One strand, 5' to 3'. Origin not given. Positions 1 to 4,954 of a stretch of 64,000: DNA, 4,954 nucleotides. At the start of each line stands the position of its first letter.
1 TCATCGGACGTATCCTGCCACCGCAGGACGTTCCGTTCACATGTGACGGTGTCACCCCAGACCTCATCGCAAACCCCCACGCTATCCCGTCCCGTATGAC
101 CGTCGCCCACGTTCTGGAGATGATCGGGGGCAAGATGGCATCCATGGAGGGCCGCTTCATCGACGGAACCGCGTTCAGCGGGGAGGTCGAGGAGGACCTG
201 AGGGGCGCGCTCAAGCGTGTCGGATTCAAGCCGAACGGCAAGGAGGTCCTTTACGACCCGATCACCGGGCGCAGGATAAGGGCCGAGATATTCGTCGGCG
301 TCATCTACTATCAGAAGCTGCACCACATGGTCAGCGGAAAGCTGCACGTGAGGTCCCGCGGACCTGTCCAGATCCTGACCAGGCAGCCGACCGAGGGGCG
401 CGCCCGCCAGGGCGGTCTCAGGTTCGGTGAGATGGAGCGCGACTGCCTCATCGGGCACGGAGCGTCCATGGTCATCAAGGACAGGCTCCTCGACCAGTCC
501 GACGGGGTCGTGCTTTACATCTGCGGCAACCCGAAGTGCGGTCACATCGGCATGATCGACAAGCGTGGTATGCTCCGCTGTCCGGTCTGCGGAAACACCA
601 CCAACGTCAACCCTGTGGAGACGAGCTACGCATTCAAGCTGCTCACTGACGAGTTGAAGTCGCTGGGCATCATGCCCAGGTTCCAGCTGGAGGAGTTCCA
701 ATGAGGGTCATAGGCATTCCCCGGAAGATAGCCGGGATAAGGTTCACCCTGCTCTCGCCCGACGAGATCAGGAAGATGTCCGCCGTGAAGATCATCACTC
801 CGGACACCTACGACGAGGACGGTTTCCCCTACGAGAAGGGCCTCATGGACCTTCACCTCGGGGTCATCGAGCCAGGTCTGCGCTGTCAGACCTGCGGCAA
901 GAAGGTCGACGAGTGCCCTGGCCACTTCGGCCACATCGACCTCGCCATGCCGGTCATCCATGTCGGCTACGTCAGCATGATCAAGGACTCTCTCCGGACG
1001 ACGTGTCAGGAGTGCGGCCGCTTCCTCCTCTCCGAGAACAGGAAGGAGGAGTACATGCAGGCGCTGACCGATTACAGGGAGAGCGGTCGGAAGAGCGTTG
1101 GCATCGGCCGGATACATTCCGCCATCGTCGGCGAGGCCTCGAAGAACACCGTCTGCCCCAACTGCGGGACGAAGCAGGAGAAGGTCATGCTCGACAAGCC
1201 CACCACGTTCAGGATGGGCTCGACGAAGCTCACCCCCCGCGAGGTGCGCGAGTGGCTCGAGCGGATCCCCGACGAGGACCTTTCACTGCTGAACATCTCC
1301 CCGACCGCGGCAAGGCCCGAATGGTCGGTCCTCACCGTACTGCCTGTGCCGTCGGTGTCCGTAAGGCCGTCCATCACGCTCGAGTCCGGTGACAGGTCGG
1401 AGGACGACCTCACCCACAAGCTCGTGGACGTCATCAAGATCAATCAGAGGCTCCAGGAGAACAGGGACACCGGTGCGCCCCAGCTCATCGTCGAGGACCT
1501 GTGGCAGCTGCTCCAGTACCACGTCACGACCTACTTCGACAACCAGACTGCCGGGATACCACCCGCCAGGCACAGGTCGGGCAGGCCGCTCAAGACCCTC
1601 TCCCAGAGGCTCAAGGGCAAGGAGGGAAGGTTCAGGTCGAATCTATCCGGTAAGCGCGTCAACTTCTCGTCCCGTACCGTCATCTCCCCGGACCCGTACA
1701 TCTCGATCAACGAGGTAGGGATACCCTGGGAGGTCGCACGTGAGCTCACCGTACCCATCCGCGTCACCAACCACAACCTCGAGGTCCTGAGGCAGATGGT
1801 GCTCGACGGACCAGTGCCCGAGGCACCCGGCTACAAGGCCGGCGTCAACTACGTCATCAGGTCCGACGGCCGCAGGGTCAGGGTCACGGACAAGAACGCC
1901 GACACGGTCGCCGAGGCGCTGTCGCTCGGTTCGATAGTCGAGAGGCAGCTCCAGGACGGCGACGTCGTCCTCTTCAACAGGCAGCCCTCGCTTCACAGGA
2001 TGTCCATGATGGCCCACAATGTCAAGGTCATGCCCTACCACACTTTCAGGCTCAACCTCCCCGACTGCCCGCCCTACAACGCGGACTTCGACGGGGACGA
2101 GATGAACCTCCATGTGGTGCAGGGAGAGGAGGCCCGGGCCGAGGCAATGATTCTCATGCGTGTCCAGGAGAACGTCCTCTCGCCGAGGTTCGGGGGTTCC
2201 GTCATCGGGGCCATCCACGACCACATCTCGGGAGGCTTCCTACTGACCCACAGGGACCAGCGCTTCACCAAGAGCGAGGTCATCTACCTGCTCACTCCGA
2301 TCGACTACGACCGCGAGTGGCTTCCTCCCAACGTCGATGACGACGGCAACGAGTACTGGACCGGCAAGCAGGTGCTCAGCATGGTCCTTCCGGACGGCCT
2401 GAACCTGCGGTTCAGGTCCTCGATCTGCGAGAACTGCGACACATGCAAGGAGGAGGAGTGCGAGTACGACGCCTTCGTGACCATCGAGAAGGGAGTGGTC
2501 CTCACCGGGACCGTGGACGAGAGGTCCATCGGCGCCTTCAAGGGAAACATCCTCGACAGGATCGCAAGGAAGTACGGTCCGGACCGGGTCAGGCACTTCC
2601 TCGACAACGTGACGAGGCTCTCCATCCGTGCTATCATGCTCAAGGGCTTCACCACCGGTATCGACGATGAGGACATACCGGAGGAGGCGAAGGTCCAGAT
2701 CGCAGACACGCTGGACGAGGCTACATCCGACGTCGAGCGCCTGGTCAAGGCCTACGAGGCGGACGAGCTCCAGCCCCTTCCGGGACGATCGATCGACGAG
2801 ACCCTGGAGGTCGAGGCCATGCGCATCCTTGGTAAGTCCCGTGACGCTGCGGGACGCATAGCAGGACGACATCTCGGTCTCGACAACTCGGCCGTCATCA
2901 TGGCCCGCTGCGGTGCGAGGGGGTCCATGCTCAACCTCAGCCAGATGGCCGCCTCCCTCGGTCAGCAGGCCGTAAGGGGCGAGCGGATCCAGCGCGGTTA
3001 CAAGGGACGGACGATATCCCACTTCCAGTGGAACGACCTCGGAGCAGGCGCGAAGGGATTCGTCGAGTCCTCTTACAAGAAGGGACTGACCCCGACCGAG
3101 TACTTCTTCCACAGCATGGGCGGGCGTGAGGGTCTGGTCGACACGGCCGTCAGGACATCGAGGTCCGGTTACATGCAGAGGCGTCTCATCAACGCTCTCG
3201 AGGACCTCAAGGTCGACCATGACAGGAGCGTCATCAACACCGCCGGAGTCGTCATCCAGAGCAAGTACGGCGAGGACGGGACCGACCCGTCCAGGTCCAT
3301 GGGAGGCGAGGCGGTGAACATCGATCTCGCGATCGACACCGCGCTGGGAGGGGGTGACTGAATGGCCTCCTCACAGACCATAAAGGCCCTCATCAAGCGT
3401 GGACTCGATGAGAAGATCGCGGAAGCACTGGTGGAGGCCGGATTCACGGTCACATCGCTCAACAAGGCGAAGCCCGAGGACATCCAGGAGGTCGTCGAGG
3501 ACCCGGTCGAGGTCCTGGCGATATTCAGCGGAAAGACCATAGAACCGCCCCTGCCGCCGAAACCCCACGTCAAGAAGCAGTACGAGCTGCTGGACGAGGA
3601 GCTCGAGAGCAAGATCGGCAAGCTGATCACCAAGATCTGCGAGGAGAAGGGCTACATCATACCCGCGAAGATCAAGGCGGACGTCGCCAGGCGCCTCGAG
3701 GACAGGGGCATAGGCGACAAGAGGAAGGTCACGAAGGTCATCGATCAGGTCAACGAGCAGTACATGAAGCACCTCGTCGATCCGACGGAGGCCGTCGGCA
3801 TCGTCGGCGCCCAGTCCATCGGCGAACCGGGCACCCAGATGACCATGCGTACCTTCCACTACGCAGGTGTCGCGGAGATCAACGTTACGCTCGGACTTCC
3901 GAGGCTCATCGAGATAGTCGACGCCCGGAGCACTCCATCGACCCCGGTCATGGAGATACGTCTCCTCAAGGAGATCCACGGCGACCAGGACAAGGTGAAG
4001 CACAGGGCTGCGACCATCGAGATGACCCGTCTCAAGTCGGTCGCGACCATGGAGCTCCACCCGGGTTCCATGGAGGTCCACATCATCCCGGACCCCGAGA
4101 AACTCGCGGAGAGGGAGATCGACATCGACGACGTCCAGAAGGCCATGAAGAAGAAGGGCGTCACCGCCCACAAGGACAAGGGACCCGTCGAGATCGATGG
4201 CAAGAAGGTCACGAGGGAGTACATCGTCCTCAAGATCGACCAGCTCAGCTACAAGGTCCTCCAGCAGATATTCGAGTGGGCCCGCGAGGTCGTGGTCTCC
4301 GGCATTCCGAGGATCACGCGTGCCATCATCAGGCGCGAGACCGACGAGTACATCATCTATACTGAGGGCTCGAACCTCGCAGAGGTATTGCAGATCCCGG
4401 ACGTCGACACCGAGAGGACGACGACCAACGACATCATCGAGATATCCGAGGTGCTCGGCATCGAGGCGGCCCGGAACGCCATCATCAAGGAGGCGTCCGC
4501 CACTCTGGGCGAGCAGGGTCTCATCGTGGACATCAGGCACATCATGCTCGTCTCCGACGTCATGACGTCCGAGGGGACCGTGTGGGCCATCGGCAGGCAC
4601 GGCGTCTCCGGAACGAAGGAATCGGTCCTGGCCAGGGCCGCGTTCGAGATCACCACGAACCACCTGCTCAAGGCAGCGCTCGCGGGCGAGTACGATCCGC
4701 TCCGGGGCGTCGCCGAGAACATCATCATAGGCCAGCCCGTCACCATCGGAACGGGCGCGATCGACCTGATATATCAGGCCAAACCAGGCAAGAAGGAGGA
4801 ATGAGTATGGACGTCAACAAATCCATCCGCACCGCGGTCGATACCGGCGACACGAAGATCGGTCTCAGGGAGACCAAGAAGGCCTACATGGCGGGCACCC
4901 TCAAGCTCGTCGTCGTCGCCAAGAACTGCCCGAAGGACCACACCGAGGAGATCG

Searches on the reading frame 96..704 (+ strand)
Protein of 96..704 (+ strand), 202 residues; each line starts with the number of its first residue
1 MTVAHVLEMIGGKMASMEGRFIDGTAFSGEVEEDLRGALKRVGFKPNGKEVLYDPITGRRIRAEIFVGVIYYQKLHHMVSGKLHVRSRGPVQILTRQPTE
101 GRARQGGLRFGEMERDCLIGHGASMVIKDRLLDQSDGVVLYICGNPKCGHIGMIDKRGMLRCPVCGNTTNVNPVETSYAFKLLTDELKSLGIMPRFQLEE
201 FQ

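Call 7: search_protein_families(library=pfam, proteins=[window:96-704:+])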
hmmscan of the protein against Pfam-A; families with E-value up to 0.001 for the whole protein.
window:96-704:+ (202 aa): 2 families
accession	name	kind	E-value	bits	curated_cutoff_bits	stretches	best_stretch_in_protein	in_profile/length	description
PF00562.33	RNA_pol_Rpb2_6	-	3.1e-38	132.3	23.4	1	1-104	268-373/373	RNA polymerase Rpb2, domain 6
PF04560.25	RNA_pol_Rpb2_7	-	3.7e-28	98.2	32.1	1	106-198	1-86/87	RNA polymerase Rpb2, domain 7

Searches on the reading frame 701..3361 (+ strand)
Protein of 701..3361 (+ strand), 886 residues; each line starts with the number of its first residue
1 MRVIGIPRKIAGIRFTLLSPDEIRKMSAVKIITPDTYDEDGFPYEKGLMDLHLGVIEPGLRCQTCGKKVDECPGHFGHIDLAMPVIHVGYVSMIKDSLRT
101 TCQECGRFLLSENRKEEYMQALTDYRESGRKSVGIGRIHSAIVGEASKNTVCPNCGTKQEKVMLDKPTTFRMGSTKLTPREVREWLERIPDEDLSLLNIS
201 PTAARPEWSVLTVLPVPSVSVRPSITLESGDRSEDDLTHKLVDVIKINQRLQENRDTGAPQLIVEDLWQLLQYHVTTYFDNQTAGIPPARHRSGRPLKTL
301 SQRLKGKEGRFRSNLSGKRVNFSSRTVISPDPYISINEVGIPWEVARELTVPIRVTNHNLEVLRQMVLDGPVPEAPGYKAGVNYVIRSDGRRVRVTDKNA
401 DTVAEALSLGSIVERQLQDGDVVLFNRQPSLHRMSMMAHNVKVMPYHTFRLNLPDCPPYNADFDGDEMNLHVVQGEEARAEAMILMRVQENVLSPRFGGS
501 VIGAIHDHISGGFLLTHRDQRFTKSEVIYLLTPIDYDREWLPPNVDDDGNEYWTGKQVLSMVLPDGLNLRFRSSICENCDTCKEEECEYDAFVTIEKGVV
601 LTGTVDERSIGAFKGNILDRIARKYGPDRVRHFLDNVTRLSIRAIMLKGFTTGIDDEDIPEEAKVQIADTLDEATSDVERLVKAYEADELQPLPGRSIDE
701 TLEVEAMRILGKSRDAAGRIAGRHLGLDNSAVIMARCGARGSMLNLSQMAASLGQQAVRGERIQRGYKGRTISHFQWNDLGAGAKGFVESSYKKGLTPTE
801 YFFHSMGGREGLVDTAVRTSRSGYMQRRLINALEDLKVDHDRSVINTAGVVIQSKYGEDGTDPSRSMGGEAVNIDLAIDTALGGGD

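Call 7: search_protein_families(library=pfam, proteins=[window:701-3361:+])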
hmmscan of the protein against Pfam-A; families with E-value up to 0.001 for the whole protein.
window:701-3361:+ (886 aa): 5 families
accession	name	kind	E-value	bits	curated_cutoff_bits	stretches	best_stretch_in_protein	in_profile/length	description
PF04997.17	RNA_pol_Rpb1_1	-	1.7e-95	320.4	39.7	1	8-315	2-312/312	RNA polymerase Rpb1, domain 1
PF00623.25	RNA_pol_Rpb1_2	-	2.1e-62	210.7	25.3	1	317-488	1-166/166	RNA polymerase Rpb1, domain 2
PF04983.23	RNA_pol_Rpb1_3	-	6.8e-39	133.8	28.9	1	491-656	1-161/162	RNA polymerase Rpb1, domain 3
PF05000.22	RNA_pol_Rpb1_4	-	3.4e-27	94.9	24.8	1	684-788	3-107/107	RNA polymerase Rpb1, domain 4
PF04998.22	RNA_pol_Rpb1_5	-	1.3e-25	90.8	28.5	1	795-860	1-66/267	RNA polymerase Rpb1, domain 5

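Call 25: list_cluster_members(proteins=[window:701-3361:+, window:10829-11383:-, window:11420-12316:-, window:12507-13073:-, P0121, window:15869-16861:-, P0241, window:18126-18716:-, window:18751-19575:-, window:19727-21235:-])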
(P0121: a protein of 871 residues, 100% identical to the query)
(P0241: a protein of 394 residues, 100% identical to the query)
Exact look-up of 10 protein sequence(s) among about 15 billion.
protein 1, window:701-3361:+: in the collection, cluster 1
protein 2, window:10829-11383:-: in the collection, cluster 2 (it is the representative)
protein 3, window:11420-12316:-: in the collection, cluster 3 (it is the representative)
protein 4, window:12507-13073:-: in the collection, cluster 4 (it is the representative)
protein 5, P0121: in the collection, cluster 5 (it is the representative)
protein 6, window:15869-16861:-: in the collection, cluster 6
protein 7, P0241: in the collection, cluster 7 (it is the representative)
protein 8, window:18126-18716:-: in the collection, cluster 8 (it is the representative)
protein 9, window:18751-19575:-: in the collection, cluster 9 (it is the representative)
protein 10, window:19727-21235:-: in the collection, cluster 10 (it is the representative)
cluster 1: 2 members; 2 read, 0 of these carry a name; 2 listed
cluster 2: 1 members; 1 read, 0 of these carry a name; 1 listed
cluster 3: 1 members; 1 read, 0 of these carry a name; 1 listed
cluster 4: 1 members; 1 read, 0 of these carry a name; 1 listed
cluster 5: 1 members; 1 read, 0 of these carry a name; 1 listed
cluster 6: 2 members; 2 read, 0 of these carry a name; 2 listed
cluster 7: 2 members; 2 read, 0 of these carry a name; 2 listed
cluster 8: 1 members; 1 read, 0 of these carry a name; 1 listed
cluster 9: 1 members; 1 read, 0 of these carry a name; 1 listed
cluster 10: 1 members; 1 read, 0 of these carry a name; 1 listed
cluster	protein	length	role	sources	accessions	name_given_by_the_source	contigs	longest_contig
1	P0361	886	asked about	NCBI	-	-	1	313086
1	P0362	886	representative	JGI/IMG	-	-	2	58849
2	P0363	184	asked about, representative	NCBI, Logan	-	-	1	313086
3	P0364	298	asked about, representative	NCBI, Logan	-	-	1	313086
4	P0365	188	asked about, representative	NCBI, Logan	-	-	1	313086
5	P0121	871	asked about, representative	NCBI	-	-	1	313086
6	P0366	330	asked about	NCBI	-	-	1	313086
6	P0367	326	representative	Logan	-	-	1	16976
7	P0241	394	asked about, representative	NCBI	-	-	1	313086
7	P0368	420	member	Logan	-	-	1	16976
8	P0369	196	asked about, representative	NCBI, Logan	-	-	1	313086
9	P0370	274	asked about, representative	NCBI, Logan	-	-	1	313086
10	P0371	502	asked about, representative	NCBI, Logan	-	-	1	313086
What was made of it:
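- On tRNA-targeted genomic island (integrase-mediated): Call 25 (all island proteins are singletons at 90% identity).
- All island proteins are singletons at 90% clustering (call 25).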

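Call 26: find_encoding_contigs(protein=P0362, flank=10000, max_places=4)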
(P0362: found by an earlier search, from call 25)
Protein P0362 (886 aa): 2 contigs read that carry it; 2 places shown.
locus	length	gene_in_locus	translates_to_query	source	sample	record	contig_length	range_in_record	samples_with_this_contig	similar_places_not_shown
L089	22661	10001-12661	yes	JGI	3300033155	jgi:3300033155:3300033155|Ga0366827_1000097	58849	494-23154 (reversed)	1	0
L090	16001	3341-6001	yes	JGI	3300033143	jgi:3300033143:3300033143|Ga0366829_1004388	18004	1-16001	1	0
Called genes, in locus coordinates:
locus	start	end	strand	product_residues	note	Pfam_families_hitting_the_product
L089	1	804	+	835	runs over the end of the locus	PF16640:Big_3_5 (faint), PF00207:A2M (faint), PF07705:CARDB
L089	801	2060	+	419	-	-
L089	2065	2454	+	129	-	PF01578:Cytochrom_C_asm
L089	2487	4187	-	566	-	PF00750:tRNA-synt_1d, PF05746:DALR_1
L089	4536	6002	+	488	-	PF11794:HpaB_N, PF03241:HpaB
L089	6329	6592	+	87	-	PF01191:RNA_pol_Rpb5_C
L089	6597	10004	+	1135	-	PF04563:RNA_pol_Rpb2_1, PF04561:RNA_pol_Rpb2_2, PF04565:RNA_pol_Rpb2_3, PF04566:RNA_pol_Rpb2_4, PF04567:RNA_pol_Rpb2_5, PF00562:RNA_pol_Rpb2_6, PF04560:RNA_pol_Rpb2_7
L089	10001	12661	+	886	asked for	PF04997:RNA_pol_Rpb1_1, PF00623:RNA_pol_Rpb1_2, PF04983:RNA_pol_Rpb1_3, PF05000:RNA_pol_Rpb1_4, PF04998:RNA_pol_Rpb1_5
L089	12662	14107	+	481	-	PF04998:RNA_pol_Rpb1_5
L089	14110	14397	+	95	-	PF01248:Ribosomal_L7Ae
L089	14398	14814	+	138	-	PF07650:KH_2 (faint), PF13083:KH_KhpA-B (faint), PF00013:KH_1 (faint), PF26594:KH_NusA_2nd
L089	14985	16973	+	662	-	PF23619:Ig_VWA7 (faint)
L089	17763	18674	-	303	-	PF01545:Cation_efflux, PF16916:ZT_dimer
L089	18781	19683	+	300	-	PF03239:FTR1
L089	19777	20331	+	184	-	PF02659:Mntp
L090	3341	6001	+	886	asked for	PF04997:RNA_pol_Rpb1_1, PF00623:RNA_pol_Rpb1_2, PF04983:RNA_pol_Rpb1_3, PF05000:RNA_pol_Rpb1_4, PF04998:RNA_pol_Rpb1_5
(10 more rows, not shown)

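Call 27: find_encoding_contigs(protein=P0368, flank=10000, max_places=4)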
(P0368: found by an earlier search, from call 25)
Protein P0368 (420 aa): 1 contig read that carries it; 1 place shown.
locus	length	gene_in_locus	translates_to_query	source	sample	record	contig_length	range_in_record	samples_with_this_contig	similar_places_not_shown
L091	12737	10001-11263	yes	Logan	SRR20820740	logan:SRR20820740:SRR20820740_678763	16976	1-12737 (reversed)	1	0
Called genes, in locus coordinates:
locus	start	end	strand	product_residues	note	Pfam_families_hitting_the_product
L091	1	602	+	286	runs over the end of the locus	PF00561:Abhydrolase_1, PF12146:Hydrolase_4, PF12697:Abhydrolase_6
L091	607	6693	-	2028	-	PF05048:NosD, PF13229:Beta_helix (weak), PF05048:NosD, PF13229:Beta_helix (weak)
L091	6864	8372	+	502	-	PF05048:NosD, PF13229:Beta_helix, PF05048:NosD, PF13229:Beta_helix, PF05048:NosD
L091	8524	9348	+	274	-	PF00106:adh_short, PF08659:KR (weak), PF13460:NAD_binding_10, PF13561:adh_short_C2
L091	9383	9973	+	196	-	PF00440:TetR_N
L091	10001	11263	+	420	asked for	PF06772:LtrA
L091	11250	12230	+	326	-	PF00106:adh_short, PF01370:Epimerase (weak), PF08659:KR, PF13561:adh_short_C2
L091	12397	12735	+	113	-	?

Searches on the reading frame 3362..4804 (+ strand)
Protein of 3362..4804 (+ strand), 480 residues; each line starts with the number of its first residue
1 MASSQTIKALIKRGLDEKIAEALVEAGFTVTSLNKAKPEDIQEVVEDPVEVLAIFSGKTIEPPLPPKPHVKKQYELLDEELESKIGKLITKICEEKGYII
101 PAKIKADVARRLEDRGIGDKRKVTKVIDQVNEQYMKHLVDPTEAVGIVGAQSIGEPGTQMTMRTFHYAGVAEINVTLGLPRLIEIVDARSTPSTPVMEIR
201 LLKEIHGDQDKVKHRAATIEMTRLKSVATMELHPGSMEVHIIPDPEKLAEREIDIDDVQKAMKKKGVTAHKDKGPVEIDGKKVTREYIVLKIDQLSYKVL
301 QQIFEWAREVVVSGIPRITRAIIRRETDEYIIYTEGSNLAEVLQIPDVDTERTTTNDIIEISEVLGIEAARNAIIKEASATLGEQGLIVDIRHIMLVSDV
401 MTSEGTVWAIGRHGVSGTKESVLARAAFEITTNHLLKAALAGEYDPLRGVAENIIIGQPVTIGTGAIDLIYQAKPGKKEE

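Call 7: search_protein_families(library=pfam, proteins=[window:3362-4804:+])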
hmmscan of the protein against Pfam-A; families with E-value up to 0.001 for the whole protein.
window:3362-4804:+ (480 aa): 1 family
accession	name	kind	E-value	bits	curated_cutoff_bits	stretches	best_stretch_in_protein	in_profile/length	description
PF04998.22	RNA_pol_Rpb1_5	-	3.5e-53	181.2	28.5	1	113-421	66-265/267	RNA polymerase Rpb1, domain 5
